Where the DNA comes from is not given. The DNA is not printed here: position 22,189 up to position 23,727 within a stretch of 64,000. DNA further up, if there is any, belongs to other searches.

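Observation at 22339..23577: MOT1-family (eukaryote-type) molybdate permease inside a bacterial Moco biosynthesis operon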

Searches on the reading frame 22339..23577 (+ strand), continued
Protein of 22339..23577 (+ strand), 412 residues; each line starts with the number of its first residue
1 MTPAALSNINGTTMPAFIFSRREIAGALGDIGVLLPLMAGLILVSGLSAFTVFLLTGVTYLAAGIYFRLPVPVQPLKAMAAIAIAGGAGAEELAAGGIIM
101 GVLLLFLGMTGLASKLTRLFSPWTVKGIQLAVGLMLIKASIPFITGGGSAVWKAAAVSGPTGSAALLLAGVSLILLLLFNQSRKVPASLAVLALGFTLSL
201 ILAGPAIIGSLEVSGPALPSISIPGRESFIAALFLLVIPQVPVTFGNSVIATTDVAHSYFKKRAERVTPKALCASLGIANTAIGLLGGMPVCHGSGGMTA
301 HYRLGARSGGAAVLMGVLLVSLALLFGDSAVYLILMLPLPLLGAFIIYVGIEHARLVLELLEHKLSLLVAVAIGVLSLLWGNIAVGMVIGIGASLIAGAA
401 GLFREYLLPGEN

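Call 31: find_related_loci(query=A1, collection=genome_contigs, flank=10000)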
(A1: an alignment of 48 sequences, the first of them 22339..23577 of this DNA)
Query A1 (412 aa) in genome_contigs; peptide patterns used: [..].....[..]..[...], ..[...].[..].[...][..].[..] (x = any residue, [..] = any of these).
599 stretches matched a pattern (row limit reached: there are more); 584 encode a relative of the query (tblastn E <= 1e-3); the best 80 are kept; 80 distinct loci.
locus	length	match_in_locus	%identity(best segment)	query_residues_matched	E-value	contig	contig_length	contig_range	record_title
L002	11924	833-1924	42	17-395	4e-89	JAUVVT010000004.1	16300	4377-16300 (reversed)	MAG: bacterium isolate CSMAG_1171 CSMAG_1171_k127_4876811_length_16300_cov_89.0000, whole genome shotgun sequence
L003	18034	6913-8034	43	19-390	8e-84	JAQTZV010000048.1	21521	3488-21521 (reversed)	MAG: Desulfuromonadaceae bacterium isolate STC_69 NODE_5117_length_21521_cov_17.428344_Sandtown_C, whole genome shotgun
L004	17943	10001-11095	40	19-391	1e-81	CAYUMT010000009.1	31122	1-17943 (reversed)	MAG TPA_asm: Candidatus Hadarchaeota archaeon isolate SRP323688_co1_140 genome assembly, contig: NODE_2583_length_31122_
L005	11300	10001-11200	41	11-409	1e-80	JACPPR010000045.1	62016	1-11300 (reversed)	MAG: Chloroflexi bacterium isolate NC_groundwater_632_Ag_B-0.1um_53_259 B_1_S1_Biohub_coassembly_k141_2037475, whole gen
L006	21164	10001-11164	43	17-402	2e-79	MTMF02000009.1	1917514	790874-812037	MAG: Candidatus Hydrothermarchaeum profundi isolate JdFR-18 NRA7_48_1_length_1917514_cov_72, whole genome shotgun sequen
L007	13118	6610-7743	42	17-396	2e-78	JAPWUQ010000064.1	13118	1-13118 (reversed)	MAG: Anaerolineae bacterium isolate RSWS7 scaffold_892_c1, whole genome shotgun sequence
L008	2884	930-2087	42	19-405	3e-79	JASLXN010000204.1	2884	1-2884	MAG: Dehalococcoidia bacterium isolate ETNP2_MAG_23 NODE_204_length_2884_cov_3.865693, whole genome shotgun sequence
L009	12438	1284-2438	38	19-404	1e-76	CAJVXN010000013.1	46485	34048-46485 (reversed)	TPA_asm: uncultured bacterium isolate DRR093005_bin.42_MetaBAT_v2.12.1_MAG genome assembly, contig: NODE_367_length_4648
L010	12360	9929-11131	42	1-409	8e-77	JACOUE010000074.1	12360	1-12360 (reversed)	MAG: Chloroflexi bacterium isolate NC_groundwater_62_Pr7_S-0.65um_68_13 FFV18_Sp65_scaffold_639700, whole genome shotgun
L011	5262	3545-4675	44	17-391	2e-76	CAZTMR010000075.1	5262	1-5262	MAG TPA_asm: uncultured Dehalococcoidaceae bacterium isolate SRP141376_co1_379 genome assembly, contig: NODE_25354_lengt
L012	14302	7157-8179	46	23-360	3e-76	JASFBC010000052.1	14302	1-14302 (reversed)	MAG: Anaerolineae bacterium isolate PO_4 k141_208970, whole genome shotgun sequence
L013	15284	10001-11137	42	7-396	4e-76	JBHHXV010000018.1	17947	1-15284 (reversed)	MAG: bacterium isolate D_1_bin.12 NODE_976_length_17947_cov_5.638051, whole genome shotgun sequence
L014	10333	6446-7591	39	17-391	3e-74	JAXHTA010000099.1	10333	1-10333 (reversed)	MAG: Thermodesulfobacteriota bacterium isolate MAG12_tar_biofilm MAG12_99, whole genome shotgun sequence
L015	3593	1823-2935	42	23-391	2e-74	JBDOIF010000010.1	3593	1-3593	MAG: Anaerolineae bacterium isolate TC202112_Ori_Bins009 k147_129963, whole genome shotgun sequence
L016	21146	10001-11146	39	17-391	5e-72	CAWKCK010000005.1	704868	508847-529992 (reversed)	MAG: uncultured delta proteobacterium isolate MFD03804.bin.1.209 genome assembly, contig: contig_3164, whole genome shot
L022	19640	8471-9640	38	9-391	1e-70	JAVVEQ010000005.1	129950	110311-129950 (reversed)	MAG: Desulfotignum sp. isolate TamC13-25 NODE_5_length_129950_cov_5.502791, whole genome shotgun sequence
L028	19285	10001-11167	39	12-389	1e-69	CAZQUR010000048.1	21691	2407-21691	MAG TPA_asm: uncultured Desulfobacteraceae bacterium isolate SRP141376_co1_387 genome assembly, contig: NODE_5210_length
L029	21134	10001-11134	38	16-391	1e-69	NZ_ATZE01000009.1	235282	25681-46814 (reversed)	Sedimenticola selenatireducens DSM 17993 A3GODRAFT_scaffold_7.8_C, whole genome shotgun sequence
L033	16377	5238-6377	37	19-391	3e-69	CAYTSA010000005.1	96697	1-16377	MAG TPA_asm: uncultured Desulfovibrionaceae bacterium isolate SRP141376_co5_405 genome assembly, contig: NODE_412_length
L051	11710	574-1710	39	17-391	6e-67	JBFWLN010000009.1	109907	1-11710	MAG: Desulfobulbus sp. isolate CA_2019_NHSR_67 NODE_503_length_109907_cov_13.534533_NHSR, whole genome shotgun sequence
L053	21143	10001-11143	36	17-391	7e-67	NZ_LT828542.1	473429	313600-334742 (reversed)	Desulfamplus magnetovallimortis isolate PRJEB14757, whole genome shotgun sequence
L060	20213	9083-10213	38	19-395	1e-65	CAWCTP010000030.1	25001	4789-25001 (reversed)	MAG: uncultured delta proteobacterium isolate MFD05442.bin.2.256 genome assembly, contig: contig_83033, whole genome sho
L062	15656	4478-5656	35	6-391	2e-65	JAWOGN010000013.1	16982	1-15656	MAG: Desulfatiglandaceae bacterium isolate BLK6-3.bin.288 k191_2713626, whole genome shotgun sequence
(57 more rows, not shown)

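Call 39: search_protein_families(library=pfam, proteins=[L060:7699-8778:-, L022:7254-8375:-, L051:2064-3149:+, L053:11310-12431:+, L053:12428-13165:+, L062:5828-6814:+, L028:11650-12675:+, L033:7338-8336:+, L029:9200-9928:+, L029:8502-9203:+], max_evalue=0.001)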
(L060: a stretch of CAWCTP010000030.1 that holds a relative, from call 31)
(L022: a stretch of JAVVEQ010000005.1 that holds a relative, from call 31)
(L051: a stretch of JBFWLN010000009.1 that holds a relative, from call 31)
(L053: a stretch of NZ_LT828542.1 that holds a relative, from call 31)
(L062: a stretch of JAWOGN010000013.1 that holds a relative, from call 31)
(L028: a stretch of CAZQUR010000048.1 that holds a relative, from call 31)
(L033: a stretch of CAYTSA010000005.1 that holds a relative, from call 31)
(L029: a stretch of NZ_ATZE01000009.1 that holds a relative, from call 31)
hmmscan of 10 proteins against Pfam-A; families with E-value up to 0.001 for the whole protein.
L060:7699-8778:- (359 aa): 2 families
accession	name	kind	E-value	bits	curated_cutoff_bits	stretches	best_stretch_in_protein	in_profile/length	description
PF03459.23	TOBE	-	3.6e-21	75.6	22.3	2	219-280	1-62/64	TOBE domain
PF00589.27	Phage_integrase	-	1.7e-11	44.7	27.1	1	53-197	21-167/172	Phage integrase family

L022:7254-8375:- (373 aa): 2 families
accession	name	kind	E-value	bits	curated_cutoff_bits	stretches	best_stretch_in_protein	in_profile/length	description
PF03459.23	TOBE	-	5e-20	71.9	22.3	2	235-298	1-64/64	TOBE domain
PF00589.27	Phage_integrase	-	5.3e-08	33.3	27.1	1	73-215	25-169/172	Phage integrase family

L051:2064-3149:+ (361 aa): 2 families
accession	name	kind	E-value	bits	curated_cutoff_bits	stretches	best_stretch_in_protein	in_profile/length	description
PF03459.23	TOBE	-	2.6e-22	79.2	22.3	2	224-287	1-64/64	TOBE domain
PF00589.27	Phage_integrase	-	4.8e-06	26.9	27.1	1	62-198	23-163/172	Phage integrase family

L053:11310-12431:+ (373 aa): 2 families
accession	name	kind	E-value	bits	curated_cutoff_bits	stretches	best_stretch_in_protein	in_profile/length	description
PF00005.33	ABC_tran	-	1.4e-34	120.1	25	2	89-213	21-137/137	ABC transporter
PF13304.12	AAA_21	-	2.4e-13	51.3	27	1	182-242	235-298/304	AAA domain, putative AbiEii toxin, Type IV TA system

L053:12428-13165:+ (245 aa): 3 families
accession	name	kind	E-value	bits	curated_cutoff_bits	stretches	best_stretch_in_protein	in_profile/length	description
PF01061.29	ABC2_membrane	-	1.9e-25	90.1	26.9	1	7-207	3-208/211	ABC-2 type transporter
PF12698.13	ABC2_membrane_3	-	2.3e-17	63.6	31.6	1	46-237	156-347/347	ABC-2 family transporter protein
PF03379.19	CcmB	-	9.2e-07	28.9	24.9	1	7-154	1-149/215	CcmB protein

L062:5828-6814:+ (328 aa): 2 families
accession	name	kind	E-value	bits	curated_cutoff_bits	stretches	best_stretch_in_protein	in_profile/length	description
PF00005.33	ABC_tran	-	7.9e-30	104.7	25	1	26-168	3-137/137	ABC transporter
PF13304.12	AAA_21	-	1.9e-13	51.6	27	1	134-197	232-298/304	AAA domain, putative AbiEii toxin, Type IV TA system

L028:11650-12675:+ (341 aa): 2 families
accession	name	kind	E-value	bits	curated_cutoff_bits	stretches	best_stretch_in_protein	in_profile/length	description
PF00005.33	ABC_tran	-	3.3e-31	109.1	25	1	38-181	2-137/137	ABC transporter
PF13304.12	AAA_21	-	1.2e-15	58.8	27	1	100-210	157-298/304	AAA domain, putative AbiEii toxin, Type IV TA system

L033:7338-8336:+ (332 aa): 2 families
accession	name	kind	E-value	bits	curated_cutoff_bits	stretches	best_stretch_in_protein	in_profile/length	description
PF00005.33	ABC_tran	-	3.8e-33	115.4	25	1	28-171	2-137/137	ABC transporter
PF13304.12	AAA_21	-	6.4e-15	56.4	27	1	127-200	222-298/304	AAA domain, putative AbiEii toxin, Type IV TA system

L029:9200-9928:+ (242 aa): 8 families
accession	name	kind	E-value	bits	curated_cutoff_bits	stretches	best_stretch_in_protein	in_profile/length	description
PF00005.33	ABC_tran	-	3e-32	112.5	25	1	25-169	1-136/137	ABC transporter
PF13304.12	AAA_21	-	5.5e-09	36.9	27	1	37-66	1-36/304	AAA domain, putative AbiEii toxin, Type IV TA system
PF02463.25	SMC_N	-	4.4e-07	30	40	0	135-200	130-198/220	RecF/RecN/SMC N terminal domain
PF13476.12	AAA_23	-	2.8e-06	28.6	27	1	26-56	11-40/201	AAA domain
PF13555.12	AAA_29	-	5.6e-06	26.5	27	1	30-71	17-59/61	P-loop containing region of AAA domain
PF13401.12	AAA_22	-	1.8e-05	25.5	27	1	37-86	7-58/130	AAA domain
PF13191.12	AAA_16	-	0.00013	23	32.6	1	33-86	20-73/167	AAA ATPase domain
PF13175.12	AAA_15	-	0.00029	21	32.1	1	27-62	16-50/374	AAA ATPase domain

L029:8502-9203:+ (233 aa): 1 family
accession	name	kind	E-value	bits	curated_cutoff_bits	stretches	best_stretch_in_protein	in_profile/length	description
PF00528.27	BPD_transp_1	-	2.2e-06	27.9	26.4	1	42-220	3-169/184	Binding-protein-dependent transport system inner membrane component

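Call 40: predict_structure(alignment_id=A1)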
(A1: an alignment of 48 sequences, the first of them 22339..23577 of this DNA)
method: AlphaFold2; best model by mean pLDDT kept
length: 412 residues; sequences in the alignment: 48
mean_pLDDT: 89.7   pTM: 0.89
mean pLDDT of the five models: 89.7, 89.5, 87.2, 86.8, 86.5
residues with pLDDT >= 90: 319; 70-90: 56; 50-70: 26; < 50: 11
segments of 3 or more residues with pLDDT < 50: 6-8, 408-412
pLDDT, mean of each block of 10 residues (from residue 1): 50 78 92 92 93 97 97 94 92 97 98 87 93 95 76 64 94 95 88 94 90 86 95 96 94 96 95 98 96 94 94 97 95 92 95 95 94 95 91 82 52 37
secondary structure, 60 per line:
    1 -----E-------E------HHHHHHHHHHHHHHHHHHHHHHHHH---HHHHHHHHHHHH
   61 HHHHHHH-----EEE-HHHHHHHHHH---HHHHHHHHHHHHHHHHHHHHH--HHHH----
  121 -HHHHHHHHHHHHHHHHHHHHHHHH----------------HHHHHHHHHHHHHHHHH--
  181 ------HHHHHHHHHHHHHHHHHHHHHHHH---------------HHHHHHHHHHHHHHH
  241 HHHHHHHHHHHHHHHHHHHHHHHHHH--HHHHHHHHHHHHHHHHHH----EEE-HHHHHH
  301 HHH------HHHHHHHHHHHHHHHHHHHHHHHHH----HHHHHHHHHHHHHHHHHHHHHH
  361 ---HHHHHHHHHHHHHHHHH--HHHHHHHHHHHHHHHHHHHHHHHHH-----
elements in order: H21-45 H49-67 E73-75 H77-86 H90-110 H113-116 H122-145 H162-178 H187-210 H226-266 H269-286 E291-293 H295-303 H310-334 H339-360 H364-380 H383-407

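Call 43: fold_search(model_id=the predicted structure, library=pdb)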
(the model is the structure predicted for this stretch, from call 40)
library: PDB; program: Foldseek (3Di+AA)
matches with E <= 10: 497; with E <= 0.001: 121
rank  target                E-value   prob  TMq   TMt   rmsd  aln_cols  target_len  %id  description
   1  7v75                  1.1e-11  1.00  0.64  0.46   6.8       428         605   18  Thermostabilized human prestin in complex with salicylate (released 2022-08-31)
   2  7v73                  2.0e-11  1.00  0.65  0.47   6.6       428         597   18  Thermostabilized human prestin in complex with chloride (released 2022-08-31)
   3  5iof_A                1.3e-10  1.00  0.70  0.77   4.6       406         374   17  Structure of the transmembrane domain of the transporter SLC26Dg (released 2016-03-16)
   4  5da0_A                1.4e-10  1.00  0.70  0.63   4.6       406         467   17  Structure of the the SLC26 transporter SLC26Dg in complex with a nanobody (released 2015-09-09)
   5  8opq_A                1.6e-10  1.00  0.67  0.45   6.2       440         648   15  Structure of Human Solute Carrier 26 family member A6 (SLC26A6) anion transporter in an inward-facing state (released 2023-05-17)
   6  9ias_A                2.9e-10  1.00  0.64  0.51   6.1       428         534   18  Sulfate transporter SLC26A11 in nanodiscs with nanobody Nb4 (released 2026-03-04)
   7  6ki1_A                4.8e-10  1.00  0.63  0.67   6.2       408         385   19  The transmembrane domain of a cyanobacterium bicarbonate transporter BicA (released 2019-11-20)
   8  8zzv_A                5.3e-10  1.00  0.64  0.68   5.6       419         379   17  Dimer structure of the solute carrier SLC26Dg (released 2019-05-08)
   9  8yr9_A                5.6e-10  1.00  0.65  0.40   6.5       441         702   16  the Cyro-EM Structure of human SLC26A3 (released 2025-09-24)
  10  8x1r_A                7.0e-10  1.00  0.66  0.41   6.3       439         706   14  Cryo-EM structure of human DRA (SLC26A3) bound with chloride (released 2025-05-14)
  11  8yr9_B                1.0e-09  1.00  0.65  0.41   6.4       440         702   15  the Cyro-EM Structure of human SLC26A3 (released 2025-09-24)
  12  5xls                  1.1e-09  1.00  0.68  0.68   5.8       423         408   16  Crystal structure of UraA in occluded conformation (released 2017-07-05)
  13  8ys8_A                1.1e-09  1.00  0.66  0.42   6.2       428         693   14  The Cyro-EM Structure of human SLC26A3 with non-specific inhibitor Tenidap (released 2025-09-24)
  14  7xul_A                1.3e-09  1.00  0.64  0.41   6.4       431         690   15  Human SLC26A3 in complex with Tenidap (released 2023-05-24)
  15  8x2n_A                1.5e-09  1.00  0.65  0.41   6.6       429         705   12  Cryo-EM structure of human DRA (SLC26A3) at pH 6.5 (released 2025-05-14)
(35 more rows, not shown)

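Call 60: search_protein_families(library=pfam, alignment_id=A2, max_evalue=0.0001)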
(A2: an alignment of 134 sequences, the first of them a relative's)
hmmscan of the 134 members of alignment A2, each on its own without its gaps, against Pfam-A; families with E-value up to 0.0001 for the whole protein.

A. member 1, L001:11240-12430:+ (396 aa): 2 families
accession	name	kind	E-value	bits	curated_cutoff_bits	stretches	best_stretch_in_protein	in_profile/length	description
PF03205.20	MobB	-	6.8e-38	130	26.6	1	222-352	1-133/133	Molybdopterin guanine dinucleotide synthesis protein B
PF12804.13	NTP_transf_3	-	2.3e-31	109.6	27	1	13-153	2-148/160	MobA-like NTP transferase domain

B. families by the number of members that match (of 134 scanned): 127 families (the first 25 are shown)
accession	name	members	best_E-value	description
PF00994.29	MoCF_biosynth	9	4.2e-34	Probable molybdopterin binding domain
PF03459.23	TOBE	8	5.1e-26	TOBE domain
PF01925.25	TauE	5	6.5e-48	Sulfite exporter TauE/SafE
PF00589.27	Phage_integrase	5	1.7e-11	Phage integrase family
PF01967.27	MoaC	4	4e-54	MoaC family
PF03453.22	MoeA_N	3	4.1e-48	MoeA N-terminal region (domain I and II)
PF03205.20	MobB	3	3.9e-43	Molybdopterin guanine dinucleotide synthesis protein B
PF04055.27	Radical_SAM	3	1.5e-42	Radical SAM superfamily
PF00582.32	Usp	3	8.1e-37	Universal stress protein family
PF06463.18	Mob_synth_C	3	1e-31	Molybdenum Cofactor Synthesis C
PF01022.26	HTH_5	3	4.7e-18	Bacterial regulatory protein, arsR family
PF12840.13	HTH_20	3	5.2e-12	Helix-turn-helix domain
PF00376.29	MerR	3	1.8e-11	MerR family regulatory protein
PF13411.12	MerR_1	3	1.6e-10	MerR HTH family regulatory protein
PF13353.11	Fer4_12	3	3.9e-10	4Fe-4S single cluster domain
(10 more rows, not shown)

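Call 73: find_encoding_contigs(protein=P0001, flank=10000, max_places=4)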
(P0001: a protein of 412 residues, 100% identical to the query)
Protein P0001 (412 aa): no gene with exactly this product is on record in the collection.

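Call 75: find_encoding_contigs(protein=window:22378-23577:+, flank=10000, max_places=4)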
Protein window:22378-23577:+ (399 aa): no gene with exactly this product is on record in the collection.
